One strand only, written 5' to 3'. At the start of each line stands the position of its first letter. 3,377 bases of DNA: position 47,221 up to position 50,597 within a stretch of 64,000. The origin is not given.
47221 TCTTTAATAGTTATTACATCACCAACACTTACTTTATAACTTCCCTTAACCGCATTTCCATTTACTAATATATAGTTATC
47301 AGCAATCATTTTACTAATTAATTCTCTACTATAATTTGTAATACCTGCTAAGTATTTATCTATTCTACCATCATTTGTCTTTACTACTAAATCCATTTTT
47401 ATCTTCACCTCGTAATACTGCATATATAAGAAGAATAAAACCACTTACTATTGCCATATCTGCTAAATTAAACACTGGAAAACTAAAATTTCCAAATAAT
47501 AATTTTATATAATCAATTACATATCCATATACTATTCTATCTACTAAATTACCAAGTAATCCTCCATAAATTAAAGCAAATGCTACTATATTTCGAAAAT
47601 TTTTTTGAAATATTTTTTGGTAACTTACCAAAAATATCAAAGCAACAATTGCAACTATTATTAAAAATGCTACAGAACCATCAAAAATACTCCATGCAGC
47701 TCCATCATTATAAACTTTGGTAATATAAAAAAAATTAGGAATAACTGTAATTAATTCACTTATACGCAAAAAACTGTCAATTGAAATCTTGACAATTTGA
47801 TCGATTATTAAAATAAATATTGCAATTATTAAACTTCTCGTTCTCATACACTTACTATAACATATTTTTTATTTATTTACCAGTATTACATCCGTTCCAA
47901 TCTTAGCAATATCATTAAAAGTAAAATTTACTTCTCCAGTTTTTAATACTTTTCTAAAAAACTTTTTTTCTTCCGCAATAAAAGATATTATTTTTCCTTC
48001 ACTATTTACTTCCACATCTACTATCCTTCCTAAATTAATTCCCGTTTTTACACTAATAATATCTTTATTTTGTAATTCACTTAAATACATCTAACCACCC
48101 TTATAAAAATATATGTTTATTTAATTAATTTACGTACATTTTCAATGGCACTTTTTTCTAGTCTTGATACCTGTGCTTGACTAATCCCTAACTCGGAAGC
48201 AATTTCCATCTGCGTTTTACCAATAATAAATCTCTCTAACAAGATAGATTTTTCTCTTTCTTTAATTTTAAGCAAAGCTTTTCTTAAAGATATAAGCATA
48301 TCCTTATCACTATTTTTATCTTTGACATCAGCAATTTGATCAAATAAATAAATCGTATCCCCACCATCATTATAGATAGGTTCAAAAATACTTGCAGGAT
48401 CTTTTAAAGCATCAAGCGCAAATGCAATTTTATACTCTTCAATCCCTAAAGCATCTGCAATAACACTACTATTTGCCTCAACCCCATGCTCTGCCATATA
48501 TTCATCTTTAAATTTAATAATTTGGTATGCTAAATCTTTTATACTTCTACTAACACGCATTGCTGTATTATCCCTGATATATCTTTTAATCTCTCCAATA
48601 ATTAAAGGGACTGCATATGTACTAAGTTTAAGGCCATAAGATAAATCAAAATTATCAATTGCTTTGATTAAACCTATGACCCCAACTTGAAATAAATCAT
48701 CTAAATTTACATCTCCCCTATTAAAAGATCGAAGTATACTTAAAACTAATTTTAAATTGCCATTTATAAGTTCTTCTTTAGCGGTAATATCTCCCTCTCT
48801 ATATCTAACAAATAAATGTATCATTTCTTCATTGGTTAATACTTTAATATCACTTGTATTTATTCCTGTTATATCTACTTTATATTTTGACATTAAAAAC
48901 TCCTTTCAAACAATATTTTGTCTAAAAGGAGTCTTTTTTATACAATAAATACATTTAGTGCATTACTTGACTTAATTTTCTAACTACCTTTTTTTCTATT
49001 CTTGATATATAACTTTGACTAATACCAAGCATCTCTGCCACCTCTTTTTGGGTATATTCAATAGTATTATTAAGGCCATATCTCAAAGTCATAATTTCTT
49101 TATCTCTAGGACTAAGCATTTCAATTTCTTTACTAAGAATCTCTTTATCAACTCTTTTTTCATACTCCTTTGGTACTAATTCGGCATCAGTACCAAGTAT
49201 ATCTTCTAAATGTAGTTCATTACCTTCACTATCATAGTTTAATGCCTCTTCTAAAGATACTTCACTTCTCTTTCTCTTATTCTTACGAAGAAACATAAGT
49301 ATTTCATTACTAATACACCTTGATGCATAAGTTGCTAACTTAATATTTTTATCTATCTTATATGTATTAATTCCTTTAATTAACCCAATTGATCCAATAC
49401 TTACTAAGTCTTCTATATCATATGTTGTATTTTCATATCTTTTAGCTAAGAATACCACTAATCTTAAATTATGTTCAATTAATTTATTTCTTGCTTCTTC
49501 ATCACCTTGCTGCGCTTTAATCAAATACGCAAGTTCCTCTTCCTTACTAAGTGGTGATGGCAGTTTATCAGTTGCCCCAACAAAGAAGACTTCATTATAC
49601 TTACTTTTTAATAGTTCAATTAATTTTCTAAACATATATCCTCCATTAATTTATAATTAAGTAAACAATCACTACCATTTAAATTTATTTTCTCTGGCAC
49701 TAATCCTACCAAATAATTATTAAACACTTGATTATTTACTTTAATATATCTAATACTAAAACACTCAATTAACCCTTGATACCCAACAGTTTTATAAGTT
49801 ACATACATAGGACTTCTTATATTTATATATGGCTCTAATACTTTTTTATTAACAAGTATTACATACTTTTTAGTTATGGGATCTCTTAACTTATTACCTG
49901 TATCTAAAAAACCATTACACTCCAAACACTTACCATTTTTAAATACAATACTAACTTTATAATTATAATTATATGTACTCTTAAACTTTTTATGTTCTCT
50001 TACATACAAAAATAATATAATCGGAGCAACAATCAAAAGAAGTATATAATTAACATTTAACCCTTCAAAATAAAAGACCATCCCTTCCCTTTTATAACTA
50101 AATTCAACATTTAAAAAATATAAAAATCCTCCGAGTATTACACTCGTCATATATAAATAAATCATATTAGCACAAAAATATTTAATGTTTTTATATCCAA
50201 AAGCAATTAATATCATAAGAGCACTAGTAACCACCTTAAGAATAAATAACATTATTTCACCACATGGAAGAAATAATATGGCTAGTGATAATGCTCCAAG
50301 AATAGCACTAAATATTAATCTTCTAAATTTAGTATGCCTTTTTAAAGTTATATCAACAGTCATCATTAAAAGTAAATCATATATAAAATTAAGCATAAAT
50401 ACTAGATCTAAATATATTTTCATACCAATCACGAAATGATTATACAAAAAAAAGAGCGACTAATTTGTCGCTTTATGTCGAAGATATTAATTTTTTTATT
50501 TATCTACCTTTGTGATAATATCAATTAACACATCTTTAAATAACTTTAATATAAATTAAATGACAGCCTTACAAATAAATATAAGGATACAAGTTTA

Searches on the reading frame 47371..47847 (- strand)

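Call 91: search_protein_families(library=pfam, proteins=[window:47371-47847:-], max_evalue=0.000001)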
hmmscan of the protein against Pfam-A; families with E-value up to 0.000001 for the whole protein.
window:47371-47847:- (158 aa): 1 family
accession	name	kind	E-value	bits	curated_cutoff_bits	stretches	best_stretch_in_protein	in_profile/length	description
PF01252.23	Peptidase_A8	-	1.4e-34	119.8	25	1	8-145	1-141/142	Signal peptidase (SPase) II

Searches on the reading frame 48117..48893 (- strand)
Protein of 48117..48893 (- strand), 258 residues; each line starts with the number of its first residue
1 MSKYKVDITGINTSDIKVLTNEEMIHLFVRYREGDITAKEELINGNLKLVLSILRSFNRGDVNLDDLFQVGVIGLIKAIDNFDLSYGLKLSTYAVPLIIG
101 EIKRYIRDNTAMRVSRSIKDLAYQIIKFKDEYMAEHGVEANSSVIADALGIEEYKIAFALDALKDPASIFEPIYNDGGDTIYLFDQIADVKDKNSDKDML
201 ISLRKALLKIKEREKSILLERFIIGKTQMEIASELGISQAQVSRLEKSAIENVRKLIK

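Call 30: search_protein_families(library=ncbifam, proteins=[window:48117-48893:-], max_evalue=0.00001)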
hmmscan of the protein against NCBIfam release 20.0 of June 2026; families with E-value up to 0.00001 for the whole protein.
window:48117-48893:- (258 aa): 47 families (the best 25 are shown)
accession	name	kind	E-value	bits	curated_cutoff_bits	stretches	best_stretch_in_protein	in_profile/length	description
NF006071.0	PRK08215.1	equivalog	3.3e-101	338.2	372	1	1-257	1-257/258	RNA polymerase sporulation sigma factor SigG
TIGR02850.1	spore_sigG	equivalog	2.7e-99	331.8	457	1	5-257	2-254/254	RNA polymerase sporulation sigma factor SigG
TIGR02885.1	spore_sigF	equivalog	3.2e-71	239.8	321.45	1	30-255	4-229/231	RNA polymerase sporulation sigma factor SigF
NF004052.0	PRK05572.1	subfamily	5e-71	239.2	311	1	14-257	9-250/252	SigF/SigG family RNA polymerase sporulation sigma factor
TIGR02980.1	SigBFG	subfamily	3.3e-67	226.5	234.35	1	37-256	3-225/227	SigB/SigF/SigG family RNA polymerase sigma factor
TIGR02941.1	Sigma_B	equivalog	2e-37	129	315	1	17-256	8-252/255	RNA polymerase sigma factor SigB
NF005644.0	PRK07408.1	subfamily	4.3e-35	121.6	261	1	21-257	10-253/258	RNA polymerase sigma factor SigF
NF005514.0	PRK07122.1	subfamily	1.2e-32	113.1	372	1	38-255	41-261/264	RNA polymerase sigma factor SigF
TIGR02937.1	sigma70-ECF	superfamily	1.3e-31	109.4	42.9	1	38-255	2-163/165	sigma-70 family RNA polymerase sigma factor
NF004471.0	PRK05803.1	subfamily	5e-31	107.7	252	2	18-120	31-133/235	RNA polymerase sporulation sigma factor SigK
NF006158.0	PRK08301.1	equivalog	5.2e-30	104.7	339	2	18-120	40-142/241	RNA polymerase sporulation sigma factor SigE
TIGR02846.1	spore_sigmaK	equivalog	7e-30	104.3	298.65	2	17-120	28-131/227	RNA polymerase sporulation sigma factor SigK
TIGR02997.1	Sig70-cyanoRpoD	subfamily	4e-29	101.8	384.5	1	30-254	68-298/298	RNA polymerase sigma factor, RpoD/SigA family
TIGR02835.1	spore_sigmaE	equivalog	2.6e-28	99.1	348.6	2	18-118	33-133/234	RNA polymerase sporulation sigma factor SigE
TIGR02393.1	RpoD_Cterm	equivalog_domain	3.2e-28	98.9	354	1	38-255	1-226/238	RNA polymerase sigma factor RpoD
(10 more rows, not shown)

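Call 48: find_encoding_contigs(protein=window:48117-48893:-, flank=1000, max_places=5)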
Protein window:48117-48893:- (258 aa): 22 contigs read that carry it; 5 places shown.
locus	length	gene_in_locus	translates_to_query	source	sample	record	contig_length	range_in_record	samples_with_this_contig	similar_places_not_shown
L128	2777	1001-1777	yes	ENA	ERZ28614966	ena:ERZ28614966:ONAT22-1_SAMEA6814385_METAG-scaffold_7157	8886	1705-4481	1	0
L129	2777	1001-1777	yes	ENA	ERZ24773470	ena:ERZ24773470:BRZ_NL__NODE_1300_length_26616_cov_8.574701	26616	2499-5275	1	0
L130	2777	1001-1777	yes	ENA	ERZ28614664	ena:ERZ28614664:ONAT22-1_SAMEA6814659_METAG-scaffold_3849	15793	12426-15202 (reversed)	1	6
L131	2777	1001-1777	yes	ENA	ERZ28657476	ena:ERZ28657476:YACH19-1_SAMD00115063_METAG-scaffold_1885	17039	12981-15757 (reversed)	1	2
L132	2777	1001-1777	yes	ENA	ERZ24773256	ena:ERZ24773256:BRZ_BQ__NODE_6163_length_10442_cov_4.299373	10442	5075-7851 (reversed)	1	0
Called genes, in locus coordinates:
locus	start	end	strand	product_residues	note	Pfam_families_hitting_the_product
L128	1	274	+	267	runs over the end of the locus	PF03419:Peptidase_U4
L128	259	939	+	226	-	PF08281:Sigma70_r4_2 (faint), PF04542:Sigma70_r2, PF04545:Sigma70_r4, PF01381:HTH_3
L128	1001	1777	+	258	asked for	PF04542:Sigma70_r2, PF04539:Sigma70_r3 (faint), PF04545:Sigma70_r4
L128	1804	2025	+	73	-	PF05239:PRC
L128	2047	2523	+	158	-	PF01252:Peptidase_A8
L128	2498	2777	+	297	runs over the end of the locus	PF00849:PseudoU_synth_2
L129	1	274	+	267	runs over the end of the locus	PF03419:Peptidase_U4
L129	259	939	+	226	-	PF08281:Sigma70_r4_2 (faint), PF04542:Sigma70_r2, PF04545:Sigma70_r4, PF01381:HTH_3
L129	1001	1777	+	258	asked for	PF04542:Sigma70_r2, PF04539:Sigma70_r3 (faint), PF04545:Sigma70_r4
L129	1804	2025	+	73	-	PF05239:PRC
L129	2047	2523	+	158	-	PF01252:Peptidase_A8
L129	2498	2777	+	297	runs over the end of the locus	PF00849:PseudoU_synth_2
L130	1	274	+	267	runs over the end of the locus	PF03419:Peptidase_U4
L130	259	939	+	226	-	PF08281:Sigma70_r4_2 (faint), PF04542:Sigma70_r2, PF04545:Sigma70_r4, PF01381:HTH_3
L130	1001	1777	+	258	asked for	PF04542:Sigma70_r2, PF04539:Sigma70_r3 (faint), PF04545:Sigma70_r4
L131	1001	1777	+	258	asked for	PF04542:Sigma70_r2, PF04539:Sigma70_r3 (faint), PF04545:Sigma70_r4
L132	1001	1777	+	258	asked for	PF04542:Sigma70_r2, PF04539:Sigma70_r3 (faint), PF04545:Sigma70_r4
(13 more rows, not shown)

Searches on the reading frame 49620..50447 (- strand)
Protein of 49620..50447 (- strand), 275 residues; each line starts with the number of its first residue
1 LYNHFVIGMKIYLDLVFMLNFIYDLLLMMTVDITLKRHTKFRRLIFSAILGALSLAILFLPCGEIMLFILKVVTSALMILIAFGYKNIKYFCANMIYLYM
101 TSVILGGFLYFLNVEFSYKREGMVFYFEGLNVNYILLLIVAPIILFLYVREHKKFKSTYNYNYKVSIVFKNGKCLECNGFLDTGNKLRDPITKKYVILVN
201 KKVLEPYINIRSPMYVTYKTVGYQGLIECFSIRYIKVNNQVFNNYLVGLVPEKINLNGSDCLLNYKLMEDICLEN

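Call 16: find_encoding_contigs(protein=window:49620-50447:-, flank=2000, max_places=6)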
Protein window:49620-50447:- (275 aa): no gene with exactly this product is on record in the collection.

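Call 30: search_protein_families(library=ncbifam, proteins=[window:49620-50447:-], max_evalue=0.00001)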
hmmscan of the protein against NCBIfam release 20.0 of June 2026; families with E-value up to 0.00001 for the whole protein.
window:49620-50447:- (275 aa): 1 family
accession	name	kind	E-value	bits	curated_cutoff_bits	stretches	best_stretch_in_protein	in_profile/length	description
TIGR02854.1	spore_II_GA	equivalog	6.9e-39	133.9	209.55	1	9-257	1-258/293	sigma-E processing peptidase SpoIIGA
